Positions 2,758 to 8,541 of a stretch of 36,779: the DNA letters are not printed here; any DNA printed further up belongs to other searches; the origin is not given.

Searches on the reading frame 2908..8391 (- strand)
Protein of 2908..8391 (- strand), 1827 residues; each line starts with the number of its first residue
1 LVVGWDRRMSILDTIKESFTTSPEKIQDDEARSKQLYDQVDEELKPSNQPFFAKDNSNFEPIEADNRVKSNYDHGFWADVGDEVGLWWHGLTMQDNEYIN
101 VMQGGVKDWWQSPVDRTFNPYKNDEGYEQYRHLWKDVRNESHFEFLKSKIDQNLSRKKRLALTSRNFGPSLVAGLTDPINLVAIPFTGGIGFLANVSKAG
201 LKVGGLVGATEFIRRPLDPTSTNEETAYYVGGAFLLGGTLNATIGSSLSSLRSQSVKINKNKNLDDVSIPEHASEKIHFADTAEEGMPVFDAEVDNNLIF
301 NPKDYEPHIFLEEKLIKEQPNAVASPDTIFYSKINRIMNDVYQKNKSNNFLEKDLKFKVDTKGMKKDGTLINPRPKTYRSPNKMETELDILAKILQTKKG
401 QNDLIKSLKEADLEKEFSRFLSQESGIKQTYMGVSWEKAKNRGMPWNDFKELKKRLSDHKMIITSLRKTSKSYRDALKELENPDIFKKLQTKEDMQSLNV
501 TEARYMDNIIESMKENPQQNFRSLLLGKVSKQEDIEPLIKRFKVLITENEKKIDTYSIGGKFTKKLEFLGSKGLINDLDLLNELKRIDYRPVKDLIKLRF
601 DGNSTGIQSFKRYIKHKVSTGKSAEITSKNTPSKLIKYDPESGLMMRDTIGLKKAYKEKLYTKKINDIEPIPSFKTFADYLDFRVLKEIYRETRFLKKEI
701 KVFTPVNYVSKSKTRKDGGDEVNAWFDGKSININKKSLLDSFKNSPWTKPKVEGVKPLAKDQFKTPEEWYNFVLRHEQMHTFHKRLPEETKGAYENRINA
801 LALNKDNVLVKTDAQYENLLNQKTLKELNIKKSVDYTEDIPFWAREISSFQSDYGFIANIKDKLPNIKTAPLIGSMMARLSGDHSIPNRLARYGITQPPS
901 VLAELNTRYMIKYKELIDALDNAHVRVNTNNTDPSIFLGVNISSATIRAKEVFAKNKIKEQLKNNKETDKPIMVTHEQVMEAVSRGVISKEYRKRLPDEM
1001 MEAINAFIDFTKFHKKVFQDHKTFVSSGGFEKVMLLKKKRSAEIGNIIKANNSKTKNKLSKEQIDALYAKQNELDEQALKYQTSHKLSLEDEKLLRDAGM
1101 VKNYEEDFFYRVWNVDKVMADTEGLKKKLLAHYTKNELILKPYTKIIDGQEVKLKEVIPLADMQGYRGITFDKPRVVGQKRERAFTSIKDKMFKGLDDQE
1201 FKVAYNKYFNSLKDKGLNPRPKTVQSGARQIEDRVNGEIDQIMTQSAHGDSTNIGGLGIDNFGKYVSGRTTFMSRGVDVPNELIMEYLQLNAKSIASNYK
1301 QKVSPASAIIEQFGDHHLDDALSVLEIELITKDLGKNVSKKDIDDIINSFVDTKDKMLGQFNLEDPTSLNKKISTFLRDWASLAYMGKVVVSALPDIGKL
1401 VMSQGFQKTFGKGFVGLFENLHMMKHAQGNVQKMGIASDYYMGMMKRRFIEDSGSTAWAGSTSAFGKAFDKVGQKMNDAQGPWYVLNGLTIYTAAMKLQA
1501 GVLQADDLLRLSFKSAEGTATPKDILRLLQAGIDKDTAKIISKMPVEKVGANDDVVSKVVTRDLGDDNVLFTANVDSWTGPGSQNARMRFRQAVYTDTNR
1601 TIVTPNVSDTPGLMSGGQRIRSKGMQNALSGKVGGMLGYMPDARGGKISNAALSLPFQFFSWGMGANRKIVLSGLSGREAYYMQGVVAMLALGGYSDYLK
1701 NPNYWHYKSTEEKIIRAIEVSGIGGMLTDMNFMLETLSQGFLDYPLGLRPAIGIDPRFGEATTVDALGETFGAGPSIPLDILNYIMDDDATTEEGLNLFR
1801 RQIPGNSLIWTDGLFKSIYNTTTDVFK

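Call 12: search_protein_families(library=pfam, proteins=[window:2908-8391:-], max_evalue=0.1)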
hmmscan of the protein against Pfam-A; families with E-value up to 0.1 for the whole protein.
window:2908-8391:- (1827 aa): 0 families

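Call 15: search_protein_families(library=phrogs, proteins=[window:2908-8391:-], max_evalue=0.01)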
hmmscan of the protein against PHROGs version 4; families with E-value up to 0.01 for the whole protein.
window:2908-8391:- (1827 aa): 2 families
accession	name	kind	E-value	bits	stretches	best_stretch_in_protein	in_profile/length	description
phrog_16310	-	unknown function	1.2e-36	126.7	2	1267-1615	912-1238/1411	-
phrog_342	-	head and packaging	2.1e-31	109.8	2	1264-1615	721-1051/1235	internal virion protein with endolysin domain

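Call 91: search_solved_structures(query=window:2908-8391:-, max_evalue=1)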
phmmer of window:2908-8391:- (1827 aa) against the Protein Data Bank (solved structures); distinct sequences matched with E-value up to 1: 2.
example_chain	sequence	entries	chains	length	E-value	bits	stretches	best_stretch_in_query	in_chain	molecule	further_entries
8rdy_B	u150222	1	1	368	0.37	11.1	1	1403-1476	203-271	Glutathione S-transferase class-mu 26 kDa isozyme,Protein PXR1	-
4xvp_D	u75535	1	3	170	0.76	10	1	471-543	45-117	BGFP-C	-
